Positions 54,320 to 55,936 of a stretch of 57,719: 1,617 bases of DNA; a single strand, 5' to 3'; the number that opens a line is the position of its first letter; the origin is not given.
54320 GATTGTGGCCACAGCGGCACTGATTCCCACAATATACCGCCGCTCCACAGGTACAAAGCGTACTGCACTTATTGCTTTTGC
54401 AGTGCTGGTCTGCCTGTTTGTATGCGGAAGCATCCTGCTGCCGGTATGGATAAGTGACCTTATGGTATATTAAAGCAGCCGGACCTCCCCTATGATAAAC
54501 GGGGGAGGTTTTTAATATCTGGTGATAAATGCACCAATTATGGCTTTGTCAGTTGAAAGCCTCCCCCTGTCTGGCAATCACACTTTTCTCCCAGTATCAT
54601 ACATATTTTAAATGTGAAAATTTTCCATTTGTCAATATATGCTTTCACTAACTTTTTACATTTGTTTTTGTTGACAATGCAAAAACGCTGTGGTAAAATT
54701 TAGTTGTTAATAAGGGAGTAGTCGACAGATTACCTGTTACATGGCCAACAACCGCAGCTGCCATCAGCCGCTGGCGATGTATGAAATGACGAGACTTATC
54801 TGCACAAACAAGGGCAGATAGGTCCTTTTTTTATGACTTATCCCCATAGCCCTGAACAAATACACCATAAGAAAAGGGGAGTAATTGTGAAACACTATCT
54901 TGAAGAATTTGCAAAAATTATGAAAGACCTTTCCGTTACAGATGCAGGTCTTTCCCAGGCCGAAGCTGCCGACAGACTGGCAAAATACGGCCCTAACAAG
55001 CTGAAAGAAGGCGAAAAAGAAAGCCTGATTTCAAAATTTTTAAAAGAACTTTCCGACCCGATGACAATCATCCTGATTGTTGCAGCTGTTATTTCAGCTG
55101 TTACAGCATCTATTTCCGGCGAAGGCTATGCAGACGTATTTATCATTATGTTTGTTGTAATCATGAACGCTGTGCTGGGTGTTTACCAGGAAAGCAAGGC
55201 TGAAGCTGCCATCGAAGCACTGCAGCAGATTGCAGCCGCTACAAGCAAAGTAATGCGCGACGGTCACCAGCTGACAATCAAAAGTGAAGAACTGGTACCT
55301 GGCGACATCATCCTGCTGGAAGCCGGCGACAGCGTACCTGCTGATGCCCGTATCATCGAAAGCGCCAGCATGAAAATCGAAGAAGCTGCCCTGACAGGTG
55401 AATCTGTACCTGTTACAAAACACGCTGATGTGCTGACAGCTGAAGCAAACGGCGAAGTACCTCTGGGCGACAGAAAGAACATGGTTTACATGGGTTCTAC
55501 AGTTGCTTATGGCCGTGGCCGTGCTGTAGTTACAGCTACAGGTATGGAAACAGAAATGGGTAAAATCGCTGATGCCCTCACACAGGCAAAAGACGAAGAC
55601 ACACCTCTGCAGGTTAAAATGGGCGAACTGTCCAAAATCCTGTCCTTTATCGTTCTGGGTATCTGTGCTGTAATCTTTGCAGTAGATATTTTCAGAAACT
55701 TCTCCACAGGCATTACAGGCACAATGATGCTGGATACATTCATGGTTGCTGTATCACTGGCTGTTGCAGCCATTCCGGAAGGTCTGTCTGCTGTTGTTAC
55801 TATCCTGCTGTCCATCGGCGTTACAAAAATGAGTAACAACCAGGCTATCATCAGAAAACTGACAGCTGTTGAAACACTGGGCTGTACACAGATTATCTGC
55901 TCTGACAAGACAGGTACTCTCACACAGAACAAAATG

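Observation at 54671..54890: Leader with terminator upstream of a PMCA-type P-type ATPase: candidate Mn2+ (yybP-ykoY) riboswitch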

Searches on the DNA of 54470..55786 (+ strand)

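Call 4: search_rna_families(source=window, start=54470, end=54920, threshold=evalue, max_evalue=10, show_alignments=5)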
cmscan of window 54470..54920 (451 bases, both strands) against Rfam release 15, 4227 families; matches with E-value up to 10: 9.
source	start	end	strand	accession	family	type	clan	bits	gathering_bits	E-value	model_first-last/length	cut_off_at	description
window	54709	54831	+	RF02617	SSRC10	Gene; sRNA;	-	35.8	56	3.8e-05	1-113/113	no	Streptococcus sRNA 10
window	54734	54885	-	RF02132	HOXB13-AS1_1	Gene; lncRNA;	-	17.2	60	0.23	1-136/136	no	HOXB13 antisense RNA 1 conserved region 1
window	54496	54574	+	RF03787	mir-2010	Gene; miRNA;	-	17.1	66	2.7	1-76/76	no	mir-2010 microRNA precursor family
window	54780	54835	+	RF03701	mir-4041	Gene; miRNA;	-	16.6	74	3.5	1-54/54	no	mir-4041 microRNA precursor family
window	54499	54570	+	RF03717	mir-3119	Gene; miRNA;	-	15.3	80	4.1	1-85/85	no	mir-3119 microRNA precursor family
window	54547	54634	-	RF01574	DdR6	Gene; snRNA; snoRNA; CD-box;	-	15.1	90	7.4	1-86/86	no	Dictyostelium snoRNA DdR6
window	54782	54842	+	RF01144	sR17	Gene; snRNA; snoRNA; CD-box;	-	13.3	36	1.4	1-55/55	no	Small nucleolar RNA sR17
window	54652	54685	-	RF01046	WLE3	Cis-reg;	-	13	50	8.3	1-44/44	no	Wingless localisation element 3 (WLE3)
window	54699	54741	+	RF00612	SNORD75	Gene; snRNA; snoRNA; CD-box;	-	11.9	50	7.7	1-62/62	no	Small nucleolar RNA SNORD75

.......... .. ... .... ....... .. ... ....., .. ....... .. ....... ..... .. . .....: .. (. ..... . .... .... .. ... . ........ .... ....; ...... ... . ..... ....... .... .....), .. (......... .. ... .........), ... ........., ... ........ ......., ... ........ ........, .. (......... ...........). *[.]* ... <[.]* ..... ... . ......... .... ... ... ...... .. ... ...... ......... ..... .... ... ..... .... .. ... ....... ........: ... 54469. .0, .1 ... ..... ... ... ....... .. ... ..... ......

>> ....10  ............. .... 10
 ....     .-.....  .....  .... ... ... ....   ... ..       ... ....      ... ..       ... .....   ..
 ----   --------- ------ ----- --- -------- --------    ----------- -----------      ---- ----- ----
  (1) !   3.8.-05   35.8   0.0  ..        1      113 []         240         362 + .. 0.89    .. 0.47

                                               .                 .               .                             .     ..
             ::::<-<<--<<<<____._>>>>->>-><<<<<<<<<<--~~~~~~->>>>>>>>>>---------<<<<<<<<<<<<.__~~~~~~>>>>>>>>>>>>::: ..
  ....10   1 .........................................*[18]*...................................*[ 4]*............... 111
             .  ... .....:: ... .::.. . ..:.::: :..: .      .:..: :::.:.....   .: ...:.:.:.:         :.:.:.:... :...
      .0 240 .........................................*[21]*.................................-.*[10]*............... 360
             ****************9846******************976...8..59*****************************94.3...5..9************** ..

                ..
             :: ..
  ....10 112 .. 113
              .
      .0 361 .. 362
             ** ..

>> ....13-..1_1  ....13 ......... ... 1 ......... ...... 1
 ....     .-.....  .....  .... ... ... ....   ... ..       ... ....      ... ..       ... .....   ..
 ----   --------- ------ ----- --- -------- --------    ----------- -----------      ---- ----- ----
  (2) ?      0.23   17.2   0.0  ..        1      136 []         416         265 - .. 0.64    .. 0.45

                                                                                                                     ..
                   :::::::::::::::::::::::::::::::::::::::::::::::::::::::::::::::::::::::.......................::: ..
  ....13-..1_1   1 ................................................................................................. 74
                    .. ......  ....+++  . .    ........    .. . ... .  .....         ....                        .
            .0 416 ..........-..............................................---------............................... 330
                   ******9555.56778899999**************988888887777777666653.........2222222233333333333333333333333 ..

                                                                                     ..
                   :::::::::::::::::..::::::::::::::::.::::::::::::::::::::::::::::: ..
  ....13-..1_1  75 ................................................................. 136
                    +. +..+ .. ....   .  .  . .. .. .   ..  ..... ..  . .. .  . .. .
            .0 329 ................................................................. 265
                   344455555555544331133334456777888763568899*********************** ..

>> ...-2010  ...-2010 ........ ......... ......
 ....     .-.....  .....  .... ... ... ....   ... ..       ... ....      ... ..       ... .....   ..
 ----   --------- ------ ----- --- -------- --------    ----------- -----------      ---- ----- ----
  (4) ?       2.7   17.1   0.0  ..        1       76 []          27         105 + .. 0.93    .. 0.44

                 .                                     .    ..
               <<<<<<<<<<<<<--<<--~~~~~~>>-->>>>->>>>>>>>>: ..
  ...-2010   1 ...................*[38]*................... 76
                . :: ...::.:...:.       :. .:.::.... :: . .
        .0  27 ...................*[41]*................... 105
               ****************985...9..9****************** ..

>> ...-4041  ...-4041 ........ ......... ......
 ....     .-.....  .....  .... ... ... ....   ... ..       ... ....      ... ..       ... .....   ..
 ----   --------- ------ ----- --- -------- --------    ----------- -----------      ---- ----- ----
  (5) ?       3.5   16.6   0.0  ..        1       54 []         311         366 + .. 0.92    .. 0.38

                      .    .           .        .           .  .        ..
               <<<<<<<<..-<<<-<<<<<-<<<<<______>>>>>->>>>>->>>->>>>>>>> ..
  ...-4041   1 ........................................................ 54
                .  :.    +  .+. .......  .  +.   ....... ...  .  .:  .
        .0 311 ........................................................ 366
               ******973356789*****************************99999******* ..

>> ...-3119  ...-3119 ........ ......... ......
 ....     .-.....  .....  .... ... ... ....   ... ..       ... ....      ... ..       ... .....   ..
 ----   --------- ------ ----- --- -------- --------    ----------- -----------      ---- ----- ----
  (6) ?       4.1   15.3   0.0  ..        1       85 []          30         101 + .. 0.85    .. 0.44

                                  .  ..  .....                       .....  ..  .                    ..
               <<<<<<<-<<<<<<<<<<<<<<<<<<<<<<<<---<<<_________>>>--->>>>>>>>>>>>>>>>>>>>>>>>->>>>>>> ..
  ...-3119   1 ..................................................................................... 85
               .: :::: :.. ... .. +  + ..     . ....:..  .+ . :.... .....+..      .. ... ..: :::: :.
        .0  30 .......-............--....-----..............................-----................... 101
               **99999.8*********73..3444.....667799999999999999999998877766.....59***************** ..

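Call 19: search_rna_families(sources=[L001, L002, L004, L006, L007, L009, L010, L013, L019, L021, L022, L024, L025, L030, L035, L036, L041, L050, L056, L060], threshold=gathering, show_alignments=3)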
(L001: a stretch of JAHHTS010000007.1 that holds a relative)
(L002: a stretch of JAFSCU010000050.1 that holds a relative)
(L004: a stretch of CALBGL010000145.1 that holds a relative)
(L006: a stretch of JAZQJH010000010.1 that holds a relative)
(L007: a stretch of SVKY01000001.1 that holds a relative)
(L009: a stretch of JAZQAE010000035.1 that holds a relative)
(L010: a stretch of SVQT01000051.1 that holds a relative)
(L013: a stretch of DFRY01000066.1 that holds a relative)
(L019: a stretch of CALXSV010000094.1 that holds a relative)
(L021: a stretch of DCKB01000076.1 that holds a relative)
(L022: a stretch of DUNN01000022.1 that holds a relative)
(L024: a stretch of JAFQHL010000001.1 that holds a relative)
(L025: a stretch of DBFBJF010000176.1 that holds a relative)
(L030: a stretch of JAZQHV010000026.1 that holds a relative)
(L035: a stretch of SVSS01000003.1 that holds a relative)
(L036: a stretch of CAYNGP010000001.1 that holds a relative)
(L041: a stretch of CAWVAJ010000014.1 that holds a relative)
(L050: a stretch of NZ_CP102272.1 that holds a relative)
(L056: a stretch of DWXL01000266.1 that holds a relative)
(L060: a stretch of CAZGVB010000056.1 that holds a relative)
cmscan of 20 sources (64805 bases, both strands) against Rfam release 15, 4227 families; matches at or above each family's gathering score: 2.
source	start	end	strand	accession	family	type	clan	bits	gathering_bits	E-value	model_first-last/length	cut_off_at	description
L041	741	883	-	RF00050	FMN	Cis-reg; riboswitch;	-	91.4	66.2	1.2e-19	1-138/138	no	FMN riboswitch aptamer (RFN element)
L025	690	767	-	RF01750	ZMP-ZTP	Cis-reg; riboswitch;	-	62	39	1.2e-07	1-86/86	no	ZMP/ZTP riboswitch aptamer (pfl RNA motif)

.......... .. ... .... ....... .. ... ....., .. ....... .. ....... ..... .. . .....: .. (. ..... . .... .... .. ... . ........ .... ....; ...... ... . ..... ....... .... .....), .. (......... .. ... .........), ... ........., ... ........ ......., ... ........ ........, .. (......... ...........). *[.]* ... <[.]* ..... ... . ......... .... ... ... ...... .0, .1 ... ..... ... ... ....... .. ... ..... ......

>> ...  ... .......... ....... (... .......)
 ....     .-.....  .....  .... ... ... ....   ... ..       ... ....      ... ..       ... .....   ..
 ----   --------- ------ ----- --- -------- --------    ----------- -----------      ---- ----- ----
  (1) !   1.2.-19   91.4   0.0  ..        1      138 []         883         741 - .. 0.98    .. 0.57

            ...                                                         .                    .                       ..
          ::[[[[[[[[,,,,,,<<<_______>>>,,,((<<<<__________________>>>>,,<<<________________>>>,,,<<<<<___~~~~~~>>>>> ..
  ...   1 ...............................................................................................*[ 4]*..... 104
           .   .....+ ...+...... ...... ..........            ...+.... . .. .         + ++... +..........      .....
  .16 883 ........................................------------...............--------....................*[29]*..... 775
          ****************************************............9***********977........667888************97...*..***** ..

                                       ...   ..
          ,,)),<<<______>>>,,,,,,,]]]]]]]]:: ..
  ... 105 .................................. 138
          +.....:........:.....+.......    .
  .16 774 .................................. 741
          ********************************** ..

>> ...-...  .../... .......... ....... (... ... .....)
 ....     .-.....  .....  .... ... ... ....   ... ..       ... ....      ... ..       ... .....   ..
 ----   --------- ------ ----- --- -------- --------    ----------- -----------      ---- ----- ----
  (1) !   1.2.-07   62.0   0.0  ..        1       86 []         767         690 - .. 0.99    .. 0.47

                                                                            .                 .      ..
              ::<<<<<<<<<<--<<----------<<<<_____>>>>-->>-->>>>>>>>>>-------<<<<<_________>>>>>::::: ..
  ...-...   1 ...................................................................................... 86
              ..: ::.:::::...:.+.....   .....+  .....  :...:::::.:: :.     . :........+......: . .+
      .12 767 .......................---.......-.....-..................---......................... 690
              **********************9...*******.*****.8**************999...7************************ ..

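Call 21: search_rna_families(sources=[L043, L046, L051, L003, L008, L011, L014, L017, L018, L020, L023, L026, L028, L033, L038, L040, L045, L047, L066, L076], threshold=gathering, show_alignments=2)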
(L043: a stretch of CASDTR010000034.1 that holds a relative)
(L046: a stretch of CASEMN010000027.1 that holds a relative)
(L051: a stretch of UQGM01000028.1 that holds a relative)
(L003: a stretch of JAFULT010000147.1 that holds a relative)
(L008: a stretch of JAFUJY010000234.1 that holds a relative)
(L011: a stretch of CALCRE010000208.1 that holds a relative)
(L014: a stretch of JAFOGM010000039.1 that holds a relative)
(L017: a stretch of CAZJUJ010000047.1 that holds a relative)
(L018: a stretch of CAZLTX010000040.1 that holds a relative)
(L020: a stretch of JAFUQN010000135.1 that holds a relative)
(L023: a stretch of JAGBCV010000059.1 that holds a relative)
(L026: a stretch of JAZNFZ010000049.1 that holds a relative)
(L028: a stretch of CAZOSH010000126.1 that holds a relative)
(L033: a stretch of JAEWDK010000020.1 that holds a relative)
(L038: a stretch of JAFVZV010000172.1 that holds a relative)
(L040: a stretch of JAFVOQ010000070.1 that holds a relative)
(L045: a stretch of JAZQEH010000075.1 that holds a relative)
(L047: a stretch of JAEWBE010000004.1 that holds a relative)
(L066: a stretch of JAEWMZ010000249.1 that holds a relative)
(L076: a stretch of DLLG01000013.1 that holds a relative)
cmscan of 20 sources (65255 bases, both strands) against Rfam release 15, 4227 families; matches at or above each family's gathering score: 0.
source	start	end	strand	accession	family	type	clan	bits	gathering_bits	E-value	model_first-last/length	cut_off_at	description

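Call 23: search_rna_families(source=L043, start=1000, end=1210, threshold=evalue, max_evalue=10, show_alignments=3)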
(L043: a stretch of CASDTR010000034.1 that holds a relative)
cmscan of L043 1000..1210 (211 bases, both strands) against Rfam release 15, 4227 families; matches with E-value up to 10: 9.
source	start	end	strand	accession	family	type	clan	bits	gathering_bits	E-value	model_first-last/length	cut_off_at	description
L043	1128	1183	-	RF02618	SSRC34_2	Gene; sRNA;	-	18.2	48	0.85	1-125/125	no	Streptococcus sRNA 34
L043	1107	1172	+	RF04312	trpB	Cis-reg;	-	15.2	59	9.7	1-107/107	no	trpB ncRNA motif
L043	1134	1210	-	RF02693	psm_mec_RNA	Gene; sRNA;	-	15.2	85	9.9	70-143/143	5'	psm_mec locus RNA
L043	1083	1172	+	RF00236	ctRNA_pGA1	Gene; antisense;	-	15.1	45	0.97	1-79/79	no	ctRNA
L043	1036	1148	+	RF00080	Manganese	Cis-reg; riboswitch;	-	14.7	45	0.026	1-177/177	no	Manganese Mn2+ riboswitch aptamer (yybP-ykoY)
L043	1074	1168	+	RF00514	His_leader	Cis-reg; leader;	-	14.4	49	3.5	1-126/126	no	Histidine operon leader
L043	1132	1170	-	RF04063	MIR2629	Gene; miRNA;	-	12.7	60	2.1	1-66/66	no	MIR2629 microRNA precursor family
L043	1103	1148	+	RF02926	DUF2693-FD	Gene; sRNA;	-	12.6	44.5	5.2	1-49/49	no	DUF2693-FD RNA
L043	1125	1163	+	RF04063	MIR2629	Gene; miRNA;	-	12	60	3.4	1-66/66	no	MIR2629 microRNA precursor family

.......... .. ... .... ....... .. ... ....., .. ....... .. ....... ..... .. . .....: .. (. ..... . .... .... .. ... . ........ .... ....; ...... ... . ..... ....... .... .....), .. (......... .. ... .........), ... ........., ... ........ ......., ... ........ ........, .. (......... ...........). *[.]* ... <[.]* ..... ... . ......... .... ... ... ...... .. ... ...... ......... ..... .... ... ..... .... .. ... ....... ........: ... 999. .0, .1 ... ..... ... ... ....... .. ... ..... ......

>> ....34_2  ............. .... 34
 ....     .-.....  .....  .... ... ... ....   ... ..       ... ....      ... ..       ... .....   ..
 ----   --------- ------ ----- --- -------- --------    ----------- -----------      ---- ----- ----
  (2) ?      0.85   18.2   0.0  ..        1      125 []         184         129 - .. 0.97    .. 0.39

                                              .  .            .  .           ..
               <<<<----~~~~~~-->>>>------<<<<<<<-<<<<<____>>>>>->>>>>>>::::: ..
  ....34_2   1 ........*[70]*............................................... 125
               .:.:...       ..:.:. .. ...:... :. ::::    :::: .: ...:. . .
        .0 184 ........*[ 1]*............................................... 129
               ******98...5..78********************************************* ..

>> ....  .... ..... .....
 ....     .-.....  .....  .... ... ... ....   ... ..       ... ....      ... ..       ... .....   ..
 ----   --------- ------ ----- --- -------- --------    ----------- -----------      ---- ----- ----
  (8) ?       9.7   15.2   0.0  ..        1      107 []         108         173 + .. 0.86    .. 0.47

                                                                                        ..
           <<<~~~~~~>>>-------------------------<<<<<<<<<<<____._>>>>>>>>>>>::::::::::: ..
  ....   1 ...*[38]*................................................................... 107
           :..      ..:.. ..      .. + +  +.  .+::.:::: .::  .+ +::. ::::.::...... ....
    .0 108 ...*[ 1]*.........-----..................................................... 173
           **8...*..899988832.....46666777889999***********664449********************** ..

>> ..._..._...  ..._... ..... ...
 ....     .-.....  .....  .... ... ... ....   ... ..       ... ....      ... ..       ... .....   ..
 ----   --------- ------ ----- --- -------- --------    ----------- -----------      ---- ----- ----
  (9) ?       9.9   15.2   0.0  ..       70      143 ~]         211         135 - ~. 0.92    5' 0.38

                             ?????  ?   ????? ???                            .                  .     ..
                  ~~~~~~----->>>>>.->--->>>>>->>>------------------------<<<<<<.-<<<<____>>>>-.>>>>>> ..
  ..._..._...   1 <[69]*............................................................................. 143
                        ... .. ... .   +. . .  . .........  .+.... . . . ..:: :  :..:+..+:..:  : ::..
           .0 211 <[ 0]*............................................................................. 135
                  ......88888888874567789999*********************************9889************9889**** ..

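Call 29: build_rna_model(alignment_id=A1, structure=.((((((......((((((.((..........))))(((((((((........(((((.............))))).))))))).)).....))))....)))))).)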
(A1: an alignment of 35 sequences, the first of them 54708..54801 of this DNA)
Model R1 built from alignment A1 (35 sequences, 107 columns); structure: as given.
model positions 94; base pairs 28; branch points 1; effective number of sequences 2.64; information 0.608 bits per position. Calibrated on 0.2 Mb of random sequence (short: E-values are rough).
structure used (alignment columns):
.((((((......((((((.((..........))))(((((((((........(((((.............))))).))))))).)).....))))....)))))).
